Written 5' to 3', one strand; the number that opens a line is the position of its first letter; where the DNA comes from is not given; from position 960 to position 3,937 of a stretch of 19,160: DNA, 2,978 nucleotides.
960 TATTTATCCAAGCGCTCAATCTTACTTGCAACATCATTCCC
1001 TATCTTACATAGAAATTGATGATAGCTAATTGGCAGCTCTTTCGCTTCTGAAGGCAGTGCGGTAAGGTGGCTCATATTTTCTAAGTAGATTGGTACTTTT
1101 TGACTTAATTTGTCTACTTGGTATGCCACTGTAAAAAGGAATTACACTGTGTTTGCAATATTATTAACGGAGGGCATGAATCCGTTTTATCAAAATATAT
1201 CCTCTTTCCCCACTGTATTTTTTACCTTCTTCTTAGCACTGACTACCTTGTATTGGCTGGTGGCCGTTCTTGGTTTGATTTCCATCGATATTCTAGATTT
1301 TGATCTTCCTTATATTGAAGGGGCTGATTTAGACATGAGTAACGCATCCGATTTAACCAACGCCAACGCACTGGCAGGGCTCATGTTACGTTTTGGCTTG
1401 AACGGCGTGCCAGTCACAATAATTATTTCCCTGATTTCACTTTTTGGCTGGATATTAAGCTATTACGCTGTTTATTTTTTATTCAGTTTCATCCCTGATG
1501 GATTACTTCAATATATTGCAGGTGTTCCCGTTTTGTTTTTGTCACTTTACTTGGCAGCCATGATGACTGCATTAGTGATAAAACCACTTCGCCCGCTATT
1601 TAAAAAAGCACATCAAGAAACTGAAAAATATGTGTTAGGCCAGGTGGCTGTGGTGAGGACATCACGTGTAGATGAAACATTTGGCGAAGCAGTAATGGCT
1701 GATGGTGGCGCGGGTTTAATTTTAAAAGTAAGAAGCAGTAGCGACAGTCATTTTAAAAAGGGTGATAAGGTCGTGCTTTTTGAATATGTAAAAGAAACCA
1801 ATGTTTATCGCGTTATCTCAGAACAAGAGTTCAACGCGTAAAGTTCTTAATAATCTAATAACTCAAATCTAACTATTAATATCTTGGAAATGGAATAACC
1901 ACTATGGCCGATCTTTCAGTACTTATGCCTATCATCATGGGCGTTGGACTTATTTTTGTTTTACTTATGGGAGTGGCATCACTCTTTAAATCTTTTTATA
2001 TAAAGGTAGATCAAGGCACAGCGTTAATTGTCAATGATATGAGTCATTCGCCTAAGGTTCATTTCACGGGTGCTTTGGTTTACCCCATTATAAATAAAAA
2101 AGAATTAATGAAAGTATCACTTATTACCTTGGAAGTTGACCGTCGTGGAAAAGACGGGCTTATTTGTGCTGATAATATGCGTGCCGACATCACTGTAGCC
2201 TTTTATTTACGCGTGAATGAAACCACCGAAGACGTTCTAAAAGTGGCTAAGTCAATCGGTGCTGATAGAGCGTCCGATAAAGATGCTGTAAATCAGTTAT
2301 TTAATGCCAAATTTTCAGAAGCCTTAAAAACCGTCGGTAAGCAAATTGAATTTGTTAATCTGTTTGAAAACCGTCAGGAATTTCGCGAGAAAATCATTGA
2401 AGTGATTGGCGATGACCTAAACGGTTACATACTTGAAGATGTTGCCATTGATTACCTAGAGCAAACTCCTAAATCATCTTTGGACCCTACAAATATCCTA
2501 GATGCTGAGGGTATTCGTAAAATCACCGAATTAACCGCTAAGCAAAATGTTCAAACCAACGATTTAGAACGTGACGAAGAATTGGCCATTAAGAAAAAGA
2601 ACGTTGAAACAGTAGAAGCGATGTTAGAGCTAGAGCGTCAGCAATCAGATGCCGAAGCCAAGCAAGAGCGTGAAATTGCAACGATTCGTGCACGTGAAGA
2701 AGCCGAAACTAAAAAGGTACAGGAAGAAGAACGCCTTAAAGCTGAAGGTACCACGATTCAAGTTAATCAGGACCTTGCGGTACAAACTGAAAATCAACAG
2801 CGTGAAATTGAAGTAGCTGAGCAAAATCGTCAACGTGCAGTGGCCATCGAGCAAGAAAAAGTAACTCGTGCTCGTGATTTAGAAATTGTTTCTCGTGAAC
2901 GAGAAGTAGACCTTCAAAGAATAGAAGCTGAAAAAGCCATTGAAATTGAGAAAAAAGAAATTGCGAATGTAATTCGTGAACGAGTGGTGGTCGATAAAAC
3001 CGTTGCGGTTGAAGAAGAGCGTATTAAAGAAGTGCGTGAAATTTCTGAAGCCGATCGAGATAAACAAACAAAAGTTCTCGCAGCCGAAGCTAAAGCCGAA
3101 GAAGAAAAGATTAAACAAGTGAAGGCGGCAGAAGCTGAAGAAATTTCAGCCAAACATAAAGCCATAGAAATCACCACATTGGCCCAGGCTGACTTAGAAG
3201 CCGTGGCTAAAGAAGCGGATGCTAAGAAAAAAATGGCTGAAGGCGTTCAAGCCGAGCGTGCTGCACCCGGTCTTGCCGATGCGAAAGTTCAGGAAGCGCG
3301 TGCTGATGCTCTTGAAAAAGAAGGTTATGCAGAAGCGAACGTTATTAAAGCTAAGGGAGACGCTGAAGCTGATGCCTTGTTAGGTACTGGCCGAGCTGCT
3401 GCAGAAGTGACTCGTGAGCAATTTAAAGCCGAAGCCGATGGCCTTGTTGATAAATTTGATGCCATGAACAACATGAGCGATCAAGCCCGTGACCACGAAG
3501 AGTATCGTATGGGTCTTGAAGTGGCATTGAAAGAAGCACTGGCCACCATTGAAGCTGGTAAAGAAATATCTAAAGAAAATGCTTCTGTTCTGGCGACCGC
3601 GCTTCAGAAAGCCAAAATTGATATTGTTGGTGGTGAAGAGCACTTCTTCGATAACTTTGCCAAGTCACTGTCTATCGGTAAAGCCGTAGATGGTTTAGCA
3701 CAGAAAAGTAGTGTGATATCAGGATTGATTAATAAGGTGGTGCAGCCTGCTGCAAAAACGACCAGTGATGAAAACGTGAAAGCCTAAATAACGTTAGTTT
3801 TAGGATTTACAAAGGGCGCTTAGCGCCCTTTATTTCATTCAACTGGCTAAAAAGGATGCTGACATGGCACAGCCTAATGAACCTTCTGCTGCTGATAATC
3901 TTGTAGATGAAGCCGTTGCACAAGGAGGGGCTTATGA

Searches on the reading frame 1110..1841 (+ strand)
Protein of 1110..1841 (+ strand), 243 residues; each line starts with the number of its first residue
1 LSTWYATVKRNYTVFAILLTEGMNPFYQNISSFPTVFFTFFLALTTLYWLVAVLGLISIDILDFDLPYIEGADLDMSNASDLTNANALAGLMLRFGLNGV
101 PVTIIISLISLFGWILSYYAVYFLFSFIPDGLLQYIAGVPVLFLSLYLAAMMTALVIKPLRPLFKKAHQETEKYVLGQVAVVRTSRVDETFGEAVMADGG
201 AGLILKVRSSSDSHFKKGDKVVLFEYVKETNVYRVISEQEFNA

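Call 3: search_protein_families(library=pfam, proteins=[window:1110-1841:+], max_evalue=0.01)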
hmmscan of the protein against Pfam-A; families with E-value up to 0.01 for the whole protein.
window:1110-1841:+ (243 aa): 0 families

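Call 4: search_protein_families(library=ncbifam, proteins=[window:1110-1841:+], max_evalue=0.01)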
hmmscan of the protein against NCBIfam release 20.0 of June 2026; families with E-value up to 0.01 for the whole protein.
window:1110-1841:+ (243 aa): 0 families

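Call 5: search_protein_families(library=padloc, proteins=[window:1110-1841:+], max_evalue=0.1)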
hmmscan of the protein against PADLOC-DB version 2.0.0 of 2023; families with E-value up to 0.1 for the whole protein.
window:1110-1841:+ (243 aa): 0 families

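Call 9: search_protein_families(library=pfam, proteins=[window:1176-1841:+], max_evalue=10)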
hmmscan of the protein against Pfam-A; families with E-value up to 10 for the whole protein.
window:1176-1841:+ (221 aa): 0 families

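Call 29: search_solved_structures(query=A2, max_evalue=10)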
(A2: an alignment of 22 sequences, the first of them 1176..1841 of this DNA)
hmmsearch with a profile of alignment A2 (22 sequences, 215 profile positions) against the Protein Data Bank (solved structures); distinct sequences matched with E-value up to 10: 8.
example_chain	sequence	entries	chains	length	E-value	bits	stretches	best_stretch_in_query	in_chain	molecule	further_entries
4jg4_A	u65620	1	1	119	0.14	14.4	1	158-209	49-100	Ribonuclease P protein component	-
2k14_A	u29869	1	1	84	0.15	14.3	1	144-200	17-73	YuaF protein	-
8iuf_E3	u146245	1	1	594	0.19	14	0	178-211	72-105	NDUEG3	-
1a6f_A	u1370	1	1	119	0.3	13.3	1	158-208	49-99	RIBONUCLEASE P PROTEIN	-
8h8j_C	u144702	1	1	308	0.38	13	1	11-91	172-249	G-protein coupled receptor 35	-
5itv_A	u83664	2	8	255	0.41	12.9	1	143-180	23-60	Dihydroanticapsin 7-dehydrogenase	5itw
8qyh_A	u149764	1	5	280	1.2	11.4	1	70-95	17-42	Anti-phage defense ZorAB system ZorA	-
8qyy_A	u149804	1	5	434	2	10.6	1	70-95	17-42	Anti-phage defense ZorAB system ZorA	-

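Call 33: search_protein_families(library=pfam, alignment_id=A2, max_evalue=1)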
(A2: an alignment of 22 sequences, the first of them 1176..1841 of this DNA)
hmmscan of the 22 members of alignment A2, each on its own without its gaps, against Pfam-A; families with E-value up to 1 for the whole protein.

A. member 1, window:1176-1841:+ (221 aa): 0 families

B. families by the number of members that match (of 22 scanned): 13 families
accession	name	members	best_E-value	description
PF21001.2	YqiJ_N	5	0.016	Inner membrane protein YqiJ, N-terminal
PF14505.12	DUF4438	2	0.007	Domain of unknown function (DUF4438), N-terminal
PF09991.14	DUF2232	2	0.042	Predicted membrane protein (DUF2232)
PF01957.25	NfeD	2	0.075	NfeD-like C-terminal, partner-binding domain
PF06196.17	DUF997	2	0.24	Protein of unknown function (DUF997)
PF05279.16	Asp-B-Hydro_N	1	0.041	Aspartyl beta-hydroxylase N-terminal region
PF13567.11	DUF4131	1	0.075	Domain of unknown function (DUF4131)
PF12046.13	CCB1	1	0.12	Cofactor assembly of complex C subunit B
PF09534.15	Trp_oprn_chp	1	0.14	Tryptophan-associated transmembrane protein (Trp_oprn_chp)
PF11655.13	DUF2589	1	0.2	Protein of unknown function (DUF2589)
PF18790.7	KfrB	1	0.23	KfrB Domain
PF06105.17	Aph-1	1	0.24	Aph-1 protein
PF06836.17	DUF1240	1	0.84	Protein of unknown function (DUF1240)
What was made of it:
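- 1149..1841 (+): YqiJ/NfeD-like 3-TM inner-membrane protein with a C-terminal beta domain. The likely start is GTG 1149 or ATG 1176; the mechanical ORF starts at TTG 1110. There are weak YqiJ_N and NfeD Pfam hits in some orthologues (call 33) and a weak YuaF PDB hit (call 29).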

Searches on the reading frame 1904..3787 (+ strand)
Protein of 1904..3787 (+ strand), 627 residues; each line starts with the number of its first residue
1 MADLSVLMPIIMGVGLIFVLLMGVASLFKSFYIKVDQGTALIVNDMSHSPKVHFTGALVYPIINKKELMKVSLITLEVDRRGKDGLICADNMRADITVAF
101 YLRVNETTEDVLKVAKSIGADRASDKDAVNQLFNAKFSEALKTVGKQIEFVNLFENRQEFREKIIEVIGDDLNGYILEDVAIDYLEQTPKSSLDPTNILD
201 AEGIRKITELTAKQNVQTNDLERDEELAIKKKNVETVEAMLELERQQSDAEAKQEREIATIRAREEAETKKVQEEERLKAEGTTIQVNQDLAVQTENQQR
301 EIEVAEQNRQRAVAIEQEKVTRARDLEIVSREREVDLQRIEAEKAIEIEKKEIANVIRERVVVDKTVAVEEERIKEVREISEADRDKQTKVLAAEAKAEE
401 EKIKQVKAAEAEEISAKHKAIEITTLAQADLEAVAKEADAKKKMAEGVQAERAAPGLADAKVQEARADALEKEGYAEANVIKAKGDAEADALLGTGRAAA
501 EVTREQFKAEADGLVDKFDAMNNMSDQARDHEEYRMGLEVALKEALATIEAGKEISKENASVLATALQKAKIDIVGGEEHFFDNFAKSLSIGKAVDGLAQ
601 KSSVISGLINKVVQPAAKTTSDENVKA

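Call 3: search_protein_families(library=pfam, proteins=[window:1904-3787:+], max_evalue=0.01)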
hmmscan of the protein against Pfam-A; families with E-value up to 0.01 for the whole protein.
window:1904-3787:+ (627 aa): 0 families

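Call 4: search_protein_families(library=ncbifam, proteins=[window:1904-3787:+], max_evalue=0.01)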
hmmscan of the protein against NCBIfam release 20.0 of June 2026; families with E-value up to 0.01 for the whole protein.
window:1904-3787:+ (627 aa): 0 families

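Call 5: search_protein_families(library=padloc, proteins=[window:1904-3787:+], max_evalue=0.1)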
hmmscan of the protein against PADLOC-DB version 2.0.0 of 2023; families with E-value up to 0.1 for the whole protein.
window:1904-3787:+ (627 aa): 0 families

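Call 9: search_protein_families(library=pfam, proteins=[window:1904-3787:+], max_evalue=10)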
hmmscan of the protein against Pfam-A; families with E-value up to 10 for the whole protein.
window:1904-3787:+ (627 aa): 0 families

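Call 18: search_solved_structures(query=window:1904-3787:+, max_evalue=1)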
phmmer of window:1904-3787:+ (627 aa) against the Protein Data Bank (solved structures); distinct sequences matched with E-value up to 1: 0.

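Call 28: search_solved_structures(query=A1, max_evalue=1, show_alignments=1)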
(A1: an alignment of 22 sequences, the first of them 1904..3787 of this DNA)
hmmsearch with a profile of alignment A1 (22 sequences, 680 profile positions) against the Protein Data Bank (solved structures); distinct sequences matched with E-value up to 1: 1.
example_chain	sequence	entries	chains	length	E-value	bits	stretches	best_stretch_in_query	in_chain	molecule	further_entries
9l3g_a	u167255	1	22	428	0.0056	18.2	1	470-540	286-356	Flotillin-2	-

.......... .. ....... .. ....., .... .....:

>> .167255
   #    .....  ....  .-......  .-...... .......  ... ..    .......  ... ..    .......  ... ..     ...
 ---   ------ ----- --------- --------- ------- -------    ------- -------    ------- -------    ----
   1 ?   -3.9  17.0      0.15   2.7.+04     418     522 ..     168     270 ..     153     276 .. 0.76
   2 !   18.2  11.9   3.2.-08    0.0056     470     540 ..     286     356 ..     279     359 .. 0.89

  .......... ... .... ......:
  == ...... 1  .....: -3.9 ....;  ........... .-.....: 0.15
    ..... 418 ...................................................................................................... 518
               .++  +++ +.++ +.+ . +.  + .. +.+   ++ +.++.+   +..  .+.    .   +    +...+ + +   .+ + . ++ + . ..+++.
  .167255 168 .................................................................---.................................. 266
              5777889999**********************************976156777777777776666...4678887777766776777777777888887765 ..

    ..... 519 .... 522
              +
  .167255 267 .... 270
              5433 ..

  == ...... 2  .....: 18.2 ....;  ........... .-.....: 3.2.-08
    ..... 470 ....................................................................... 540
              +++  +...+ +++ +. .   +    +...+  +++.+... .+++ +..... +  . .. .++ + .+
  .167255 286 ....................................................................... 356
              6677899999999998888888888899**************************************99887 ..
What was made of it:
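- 1904..3787 (+): YqiK-type flotillin: N-terminal TM (residues 6-24), a divergent SPFH/band-7 domain (about 31-200), a long E/A/K-rich coiled coil (about 201-520) and a flotillin-like C-terminus. The profile hits Flotillin-2 (9l3g) at E 0.0056 (call 28).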

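Call 32: search_protein_families(library=pfam, alignment_id=A1, max_evalue=1)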
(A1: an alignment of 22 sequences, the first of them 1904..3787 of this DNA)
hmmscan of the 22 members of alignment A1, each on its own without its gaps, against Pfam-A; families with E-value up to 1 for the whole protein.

A. member 1, window:1904-3787:+ (627 aa): 0 families

B. families by the number of members that match (of 22 scanned): 8 families
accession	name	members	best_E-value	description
PF17996.7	CE2_N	2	0.041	Carbohydrate esterase 2 N-terminal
PF14832.11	Tautomerase_3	2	0.14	Putative oxalocrotonate tautomerase enzyme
PF25710.1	CrAss_Ring_3_4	1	0.023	Phage tail ring protein 3/4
PF06958.17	Pyocin_S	1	0.047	S-type Pyocin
PF15194.11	TMEM191C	1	0.061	TMEM191C family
PF13223.11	DUF4031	1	0.12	Protein of unknown function (DUF4031)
PF15875.10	DUF4731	1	0.42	Domain of unknown function (DUF4731)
PF08999.15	SP_C-Propep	1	0.61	Surfactant protein C, N terminal propeptide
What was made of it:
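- Checked: Pfam and NCBIfam do not recognise either upstream protein (calls 3, 4, 9, 32, 33).
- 1904..3787 (+): There is no Pfam hit (calls 3, 9, 32).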

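Call 38: find_homologous_proteins(query=window:1904-3787:+, max_evalue=0.001)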
Query window:1904-3787:+ (627 aa): 8000 proteins with E <= 0.001 among 8000 candidates; the best 120 are listed.
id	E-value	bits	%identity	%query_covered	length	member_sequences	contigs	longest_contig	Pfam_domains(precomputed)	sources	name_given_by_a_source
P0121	0.0e+0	1267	100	100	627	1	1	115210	-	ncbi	ncbi:MAG: hypothetical protein V7785_08890 [Bermanella sp.]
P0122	0.0e+0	1256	99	100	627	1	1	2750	-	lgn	-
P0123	0.0e+0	1254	99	100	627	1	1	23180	-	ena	-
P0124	0.0e+0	1252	99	100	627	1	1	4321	-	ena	-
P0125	0.0e+0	1250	98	100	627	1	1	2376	-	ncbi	-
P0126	0.0e+0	1245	98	100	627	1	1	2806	-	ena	-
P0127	0.0e+0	1222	93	100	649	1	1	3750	-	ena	-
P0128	0.0e+0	1214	95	100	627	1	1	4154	-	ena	-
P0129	0.0e+0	1209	92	100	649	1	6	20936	-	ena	-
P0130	0.0e+0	1208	92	100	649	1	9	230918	-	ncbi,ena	-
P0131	0.0e+0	1206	92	100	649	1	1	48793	-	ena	-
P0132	0.0e+0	1200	92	100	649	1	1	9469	-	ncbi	-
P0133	0.0e+0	1187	93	100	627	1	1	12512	-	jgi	jgi:uncharacterized membrane protein YqiK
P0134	0.0e+0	1169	89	100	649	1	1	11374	-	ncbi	-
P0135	0.0e+0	1155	88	100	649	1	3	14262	-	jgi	jgi:uncharacterized membrane protein YqiK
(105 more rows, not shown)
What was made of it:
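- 1904..3787 (+): JGI names orthologues 'YqiK' (call 38).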

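Call 50: predict_structure(alignment_id=A5)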
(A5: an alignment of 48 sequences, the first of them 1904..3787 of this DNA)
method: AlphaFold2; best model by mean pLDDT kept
length: 627 residues; sequences in the alignment: 48
mean_pLDDT: 55.0   pTM: 0.18
mean pLDDT of the five models: 55.0, 53.6, 52.4, 50.5, 49.7
residues with pLDDT >= 90: 0; 70-90: 161; 50-70: 206; < 50: 260
segments of 3 or more residues with pLDDT < 50: 32-157, 159-205, 282-286, 364-366, 368-377, 496-502, 566-568, 570-599, 608-611, 613-627
pLDDT, mean of each block of 10 residues (from residue 1): 64 79 68 39 37 33 28 26 28 34 39 44 43 42 34 44 43 33 37 37 51 57 59 63 74 77 70 56 50 67 76 76 73 73 74 65 51 47 61 71 76 74 74 72 65 60 69 70 67 48 50 59 63 67 59 58 51 40 46 44 50 40 36
secondary structure, 60 per line:
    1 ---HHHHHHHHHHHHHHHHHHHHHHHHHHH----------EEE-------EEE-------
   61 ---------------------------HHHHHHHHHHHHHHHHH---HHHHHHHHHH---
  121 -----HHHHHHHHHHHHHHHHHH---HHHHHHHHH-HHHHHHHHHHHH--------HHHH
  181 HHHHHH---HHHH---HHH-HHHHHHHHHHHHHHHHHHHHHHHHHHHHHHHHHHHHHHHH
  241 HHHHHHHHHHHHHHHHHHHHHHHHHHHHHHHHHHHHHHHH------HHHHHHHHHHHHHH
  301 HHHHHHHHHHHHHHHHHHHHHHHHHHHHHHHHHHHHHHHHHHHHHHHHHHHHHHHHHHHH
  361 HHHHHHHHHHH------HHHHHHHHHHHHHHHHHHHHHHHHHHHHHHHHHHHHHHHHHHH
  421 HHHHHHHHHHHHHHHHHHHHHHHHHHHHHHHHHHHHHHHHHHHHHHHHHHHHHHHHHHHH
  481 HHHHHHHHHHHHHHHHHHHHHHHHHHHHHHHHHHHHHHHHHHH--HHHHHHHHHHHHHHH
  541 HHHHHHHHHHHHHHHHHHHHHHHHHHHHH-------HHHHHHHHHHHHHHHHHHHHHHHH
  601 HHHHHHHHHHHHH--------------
elements in order: H4-30 E41-43 E51-53 H88-104 H108-117 H126-143 H147-155 H157-168 H177-186 H190-193 H201-280 H287-371 H378-523 H526-569 H577-613
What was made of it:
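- The SPFH domain could not be modelled (pLDDT below 50, call 50).
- Tried and rejected: A shallow 48-sequence alignment (81-97% identity) failed in the SPFH domain, with pLDDT below 50 for residues 32-205 (call 50).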
